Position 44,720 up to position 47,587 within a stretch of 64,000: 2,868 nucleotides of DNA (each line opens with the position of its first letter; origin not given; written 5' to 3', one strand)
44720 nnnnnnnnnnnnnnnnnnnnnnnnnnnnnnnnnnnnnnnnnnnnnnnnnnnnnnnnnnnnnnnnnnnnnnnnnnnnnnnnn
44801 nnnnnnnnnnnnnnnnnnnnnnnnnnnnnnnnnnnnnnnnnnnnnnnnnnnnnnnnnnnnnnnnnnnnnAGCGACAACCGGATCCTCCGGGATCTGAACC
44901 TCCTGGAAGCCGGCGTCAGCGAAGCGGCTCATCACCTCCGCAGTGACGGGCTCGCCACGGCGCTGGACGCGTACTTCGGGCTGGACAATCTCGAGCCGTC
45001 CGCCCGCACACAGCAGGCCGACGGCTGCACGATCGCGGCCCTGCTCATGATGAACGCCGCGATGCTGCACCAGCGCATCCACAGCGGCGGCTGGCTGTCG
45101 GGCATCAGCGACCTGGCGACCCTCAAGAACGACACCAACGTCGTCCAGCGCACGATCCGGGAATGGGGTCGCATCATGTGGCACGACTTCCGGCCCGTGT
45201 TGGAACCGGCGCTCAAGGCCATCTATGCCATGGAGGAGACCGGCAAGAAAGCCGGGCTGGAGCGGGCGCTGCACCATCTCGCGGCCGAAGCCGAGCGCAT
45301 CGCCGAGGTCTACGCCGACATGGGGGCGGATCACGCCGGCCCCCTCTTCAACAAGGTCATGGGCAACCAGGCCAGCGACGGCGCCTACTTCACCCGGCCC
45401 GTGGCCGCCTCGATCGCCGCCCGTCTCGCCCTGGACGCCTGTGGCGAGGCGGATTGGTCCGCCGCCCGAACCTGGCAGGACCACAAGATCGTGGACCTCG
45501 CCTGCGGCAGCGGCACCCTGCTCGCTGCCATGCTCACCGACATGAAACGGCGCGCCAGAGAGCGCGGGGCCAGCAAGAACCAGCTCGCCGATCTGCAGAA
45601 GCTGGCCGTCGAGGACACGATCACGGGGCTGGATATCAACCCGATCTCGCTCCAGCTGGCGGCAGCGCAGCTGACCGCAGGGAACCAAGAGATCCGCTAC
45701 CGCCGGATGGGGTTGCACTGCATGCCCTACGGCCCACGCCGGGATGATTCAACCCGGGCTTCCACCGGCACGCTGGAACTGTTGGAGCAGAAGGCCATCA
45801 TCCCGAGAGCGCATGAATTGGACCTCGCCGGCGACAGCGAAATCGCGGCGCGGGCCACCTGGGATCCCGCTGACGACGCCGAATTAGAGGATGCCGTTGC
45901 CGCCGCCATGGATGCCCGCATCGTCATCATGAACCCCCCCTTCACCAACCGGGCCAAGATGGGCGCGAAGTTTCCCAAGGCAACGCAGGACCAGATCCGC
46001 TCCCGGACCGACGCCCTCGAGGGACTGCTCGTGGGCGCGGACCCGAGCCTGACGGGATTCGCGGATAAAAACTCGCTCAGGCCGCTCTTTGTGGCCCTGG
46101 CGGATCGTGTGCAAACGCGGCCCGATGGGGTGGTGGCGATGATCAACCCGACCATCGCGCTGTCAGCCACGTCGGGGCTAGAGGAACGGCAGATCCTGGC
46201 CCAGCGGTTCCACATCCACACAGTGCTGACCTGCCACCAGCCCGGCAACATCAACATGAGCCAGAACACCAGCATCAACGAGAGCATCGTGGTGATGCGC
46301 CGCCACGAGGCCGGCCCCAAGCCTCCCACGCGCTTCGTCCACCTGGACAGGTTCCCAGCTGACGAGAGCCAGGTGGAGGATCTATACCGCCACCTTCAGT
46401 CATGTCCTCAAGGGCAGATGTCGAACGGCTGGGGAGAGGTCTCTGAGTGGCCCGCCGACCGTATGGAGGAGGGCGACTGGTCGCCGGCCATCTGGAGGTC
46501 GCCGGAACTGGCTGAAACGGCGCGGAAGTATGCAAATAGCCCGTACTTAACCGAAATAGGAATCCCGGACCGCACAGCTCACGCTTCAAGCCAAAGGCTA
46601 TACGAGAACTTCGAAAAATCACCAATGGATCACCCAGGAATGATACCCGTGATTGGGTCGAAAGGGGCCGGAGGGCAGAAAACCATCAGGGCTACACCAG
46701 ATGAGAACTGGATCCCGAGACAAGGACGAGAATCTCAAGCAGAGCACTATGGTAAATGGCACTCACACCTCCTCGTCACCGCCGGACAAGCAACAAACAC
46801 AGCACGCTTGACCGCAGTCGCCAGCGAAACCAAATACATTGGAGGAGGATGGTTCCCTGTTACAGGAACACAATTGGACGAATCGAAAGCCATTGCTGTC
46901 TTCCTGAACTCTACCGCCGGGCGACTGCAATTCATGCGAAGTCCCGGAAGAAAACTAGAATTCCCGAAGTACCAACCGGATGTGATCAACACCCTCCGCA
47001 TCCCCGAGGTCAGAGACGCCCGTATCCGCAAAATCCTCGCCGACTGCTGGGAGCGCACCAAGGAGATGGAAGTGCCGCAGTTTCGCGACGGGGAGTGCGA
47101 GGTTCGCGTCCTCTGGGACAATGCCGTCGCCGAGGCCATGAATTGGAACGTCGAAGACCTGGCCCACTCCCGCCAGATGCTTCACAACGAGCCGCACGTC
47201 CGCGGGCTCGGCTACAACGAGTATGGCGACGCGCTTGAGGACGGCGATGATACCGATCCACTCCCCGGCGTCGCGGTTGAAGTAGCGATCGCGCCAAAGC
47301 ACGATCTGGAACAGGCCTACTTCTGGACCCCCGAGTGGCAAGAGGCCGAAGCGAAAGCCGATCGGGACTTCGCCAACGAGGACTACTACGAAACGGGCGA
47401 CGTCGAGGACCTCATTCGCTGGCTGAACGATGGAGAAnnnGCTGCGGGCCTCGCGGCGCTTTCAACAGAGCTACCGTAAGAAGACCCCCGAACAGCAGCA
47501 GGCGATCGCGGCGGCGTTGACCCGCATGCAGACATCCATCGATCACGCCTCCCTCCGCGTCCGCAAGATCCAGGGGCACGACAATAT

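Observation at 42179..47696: Large single-chain Type ISP-like RM enzyme with an AT-richer C-terminal target recognition domain, directly overlapped by a RelE/ParE-like gene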

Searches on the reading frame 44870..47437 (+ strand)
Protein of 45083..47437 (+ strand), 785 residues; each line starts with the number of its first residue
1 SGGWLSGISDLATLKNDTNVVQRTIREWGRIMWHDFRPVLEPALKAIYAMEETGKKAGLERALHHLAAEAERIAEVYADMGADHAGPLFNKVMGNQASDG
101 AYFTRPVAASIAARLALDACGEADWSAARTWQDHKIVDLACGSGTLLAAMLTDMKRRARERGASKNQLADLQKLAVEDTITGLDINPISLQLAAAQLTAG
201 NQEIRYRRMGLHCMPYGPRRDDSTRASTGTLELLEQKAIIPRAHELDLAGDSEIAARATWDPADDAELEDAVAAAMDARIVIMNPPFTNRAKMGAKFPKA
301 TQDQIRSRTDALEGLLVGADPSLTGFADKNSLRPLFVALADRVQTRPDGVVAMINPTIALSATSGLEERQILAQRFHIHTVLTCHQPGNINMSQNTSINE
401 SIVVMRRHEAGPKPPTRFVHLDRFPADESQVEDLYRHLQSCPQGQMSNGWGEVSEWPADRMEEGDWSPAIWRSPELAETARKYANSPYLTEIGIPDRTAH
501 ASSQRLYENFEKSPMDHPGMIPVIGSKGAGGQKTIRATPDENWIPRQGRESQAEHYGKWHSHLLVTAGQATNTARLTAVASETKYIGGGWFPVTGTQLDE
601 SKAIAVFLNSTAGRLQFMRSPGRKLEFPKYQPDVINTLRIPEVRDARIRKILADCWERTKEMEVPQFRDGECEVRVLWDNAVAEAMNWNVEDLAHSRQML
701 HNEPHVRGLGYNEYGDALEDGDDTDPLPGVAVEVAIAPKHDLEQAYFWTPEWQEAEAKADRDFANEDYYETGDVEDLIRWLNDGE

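Call 11: search_protein_families(library=pfam, proteins=[window:45083-47437:+], max_evalue=10)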
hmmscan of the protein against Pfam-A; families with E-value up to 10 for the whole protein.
window:45083-47437:+ (785 aa): 7 families
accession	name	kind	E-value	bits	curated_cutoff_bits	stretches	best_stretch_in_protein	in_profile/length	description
PF02384.22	N6_Mtase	-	1.4e-05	25.1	20.4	2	96-195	21-95/311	N-6 DNA Methylase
PF13649.12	Methyltransf_25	-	0.00033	21.7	27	1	172-234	16-77/97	Methyltransferase domain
PF05175.20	MTS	-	0.0037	17.4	23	1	132-157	31-55/170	Methyltransferase small domain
PF07669.17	Eco57I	-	0.0097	16.5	25.3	1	180-382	3-163/171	Eco57I restriction-modification methylase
PF01170.24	UPF0020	-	0.016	15.4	22.3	1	129-196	25-95/197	RMKL-like, methyltransferase domain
PF13847.12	Methyltransf_31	-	0.13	12.4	27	1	134-195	5-46/145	Methyltransferase domain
PF01209.24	Ubie_methyltran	-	0.25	11.1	20.1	1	132-206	47-102/233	ubiE/COQ5 methyltransferase family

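Call 73: predict_structure(alignment_id=A3)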
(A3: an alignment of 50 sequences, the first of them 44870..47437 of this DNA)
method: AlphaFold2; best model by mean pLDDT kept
length: 856 residues; sequences in the alignment: 50
mean_pLDDT: 67.7   pTM: 0.57
mean pLDDT of the five models: 67.7, 65.7, 65.5, 63.8, 62.7
residues with pLDDT >= 90: 154; 70-90: 312; 50-70: 162; < 50: 228
segments of 3 or more residues with pLDDT < 50: 1-5, 149-179, 181-183, 208-214, 250-349, 355-358, 459-467, 780-824, 833-845
pLDDT, mean of each block of 10 residues (from residue 1): 50 80 89 71 66 79 76 72 87 90 64 81 87 89 60 42 41 41 53 75 58 50 67 74 60 42 37 29 27 29 26 33 25 29 38 53 61 66 74 76 76 71 72 77 89 69 41 80 87 71 81 86 90 87 85 91 91 89 86 72 79 89 90 87 72 89 94 97 89 68 87 95 98 79 87 97 92 71 33 31 29 34 53 42 45 47
secondary structure, 60 per line:
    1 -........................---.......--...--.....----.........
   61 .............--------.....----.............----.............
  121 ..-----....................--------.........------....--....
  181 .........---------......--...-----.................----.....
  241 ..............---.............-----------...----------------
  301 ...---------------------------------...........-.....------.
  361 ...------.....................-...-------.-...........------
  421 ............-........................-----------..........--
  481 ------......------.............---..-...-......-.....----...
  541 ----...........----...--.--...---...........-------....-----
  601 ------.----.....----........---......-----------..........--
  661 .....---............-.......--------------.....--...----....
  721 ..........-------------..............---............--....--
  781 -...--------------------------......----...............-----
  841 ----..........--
elements in order (helices of 4 or more, strands of 3 or more residues): H2-25 H29-35 H43-47 H52-73 H82-86 H91-103 H108-122 H128-147 H156-164 H171-174 H177-189 H199-204 H215-231 H236-254 H258-270 H337-347 E349-353 H370-390 H404-414 E421-427 H428-432 H434-446 E447-457 E469-478 E487-492 H499-511 E522-527 H529-533 H545-555 E560-562 E568-570 H574-580 E581-584 E592-595 E612-616 H621-628 E632-637 E649-658 E661-665 H669-680 H682-688 H703-707 E710-712 H717-730 H744-757 H761-772 H775-778 H811-816 H821-835 H845-854

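Call 77: fold_search(model_id=the predicted structure, library=pdb)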
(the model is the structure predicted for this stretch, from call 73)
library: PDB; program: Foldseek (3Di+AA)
matches with E <= 10: 265; with E <= 0.001: 69
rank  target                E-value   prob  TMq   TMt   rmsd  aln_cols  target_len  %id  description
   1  3s1s                  1.9e-10  1.00  0.26  0.26  16.9       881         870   12  Characterization and crystal structure of the type IIG restriction endonuclease BpuSI (released 2011-07-13)
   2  7rfl_B                3.1e-09  1.00  0.34  0.50  12.1       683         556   10  CamA Adenine Methyltransferase Complexed to Cognate Substrate DNA and Inhibitor SGC0946 (released 2021-09-15)
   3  7rfm_C                4.6e-09  1.00  0.32  0.48   7.2       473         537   10  CamA Adenine Methyltransferase Complexed to Cognate Substrate DNA and Inhibitor EPZ004777 (released 2021-09-15)
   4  7rfk_B                4.6e-09  1.00  0.34  0.48  12.2       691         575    9  CamA Adenine Methyltransferase Complexed to Cognate Substrate DNA and Inhibitor Sinefungin (released 2021-09-15)
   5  7lt5_B                6.0e-09  1.00  0.34  0.48  12.1       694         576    9  CamA Adenine Methyltransferase Complexed to Cognate Substrate DNA and Cofactor SAH (released 2021-05-19)
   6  7rfm_B                9.0e-09  1.00  0.35  0.50  11.9       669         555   10  CamA Adenine Methyltransferase Complexed to Cognate Substrate DNA and Inhibitor EPZ004777 (released 2021-09-15)
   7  8cy0_A                9.9e-09  1.00  0.34  0.49  10.6       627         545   10  CamA Adenine Methyltransferase Complexed to Cognate Substrate DNA and Inhibitor MC4756 (Compound 178) (released 2023-01-11)
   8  7lnj_A                1.0e-08  1.00  0.33  0.49   6.5       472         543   10  CamA Adenine Methyltransferase Complexed to Cognate Substrate DNA (released 2021-05-19)
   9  8cy2_A                1.1e-08  1.00  0.34  0.50  10.7       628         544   10  CamA Adenine Methyltransferase Complexed to Cognate Substrate DNA and Inhibitor APNEA (Compound 9) (released 2023-01-11)
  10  7rfl_A                1.1e-08  1.00  0.35  0.52  11.3       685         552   10  CamA Adenine Methyltransferase Complexed to Cognate Substrate DNA and Inhibitor SGC0946 (released 2021-09-15)
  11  8fs1_A                1.4e-08  1.00  0.35  0.51  10.7       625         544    9  CamA Adenine Methyltransferase Complexed to Cognate Substrate DNA and Inhibitor 11a (YD905) (released 2023-05-10)
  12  7rfl_C                1.6e-08  1.00  0.32  0.48   7.1       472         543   10  CamA Adenine Methyltransferase Complexed to Cognate Substrate DNA and Inhibitor SGC0946 (released 2021-09-15)
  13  7lt5_A                1.6e-08  1.00  0.35  0.50  11.7       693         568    9  CamA Adenine Methyltransferase Complexed to Cognate Substrate DNA and Cofactor SAH (released 2021-05-19)
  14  7lnj_B                1.8e-08  1.00  0.34  0.49  10.8       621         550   10  CamA Adenine Methyltransferase Complexed to Cognate Substrate DNA (released 2021-05-19)
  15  8vpg_A                1.9e-08  1.00  0.33  0.49   6.4       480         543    9  CamA Adenine Methyltransferase Complexed to Cognate Substrate DNA and Containing Quinoline-based SGI-1027 Analog 455 (released 2024-09-25)
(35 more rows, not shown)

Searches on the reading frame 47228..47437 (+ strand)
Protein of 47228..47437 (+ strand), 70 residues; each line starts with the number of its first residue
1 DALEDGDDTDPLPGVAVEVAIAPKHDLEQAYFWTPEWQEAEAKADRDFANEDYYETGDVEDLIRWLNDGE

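Call 10: search_protein_families(library=ncbifam, proteins=[window:47228-47437:+], max_evalue=1)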
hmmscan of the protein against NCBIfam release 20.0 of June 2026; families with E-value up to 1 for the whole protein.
window:47228-47437:+ (70 aa): 0 families

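Call 11: search_protein_families(library=pfam, proteins=[window:47228-47437:+], max_evalue=10)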
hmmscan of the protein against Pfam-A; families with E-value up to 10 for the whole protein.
window:47228-47437:+ (70 aa): 0 families

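Call 40: find_homologous_proteins(query=window:47258-47437:+, max_evalue=10)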
Query window:47258-47437:+: no candidate shares three 5-residue words with the query. No homologue found.
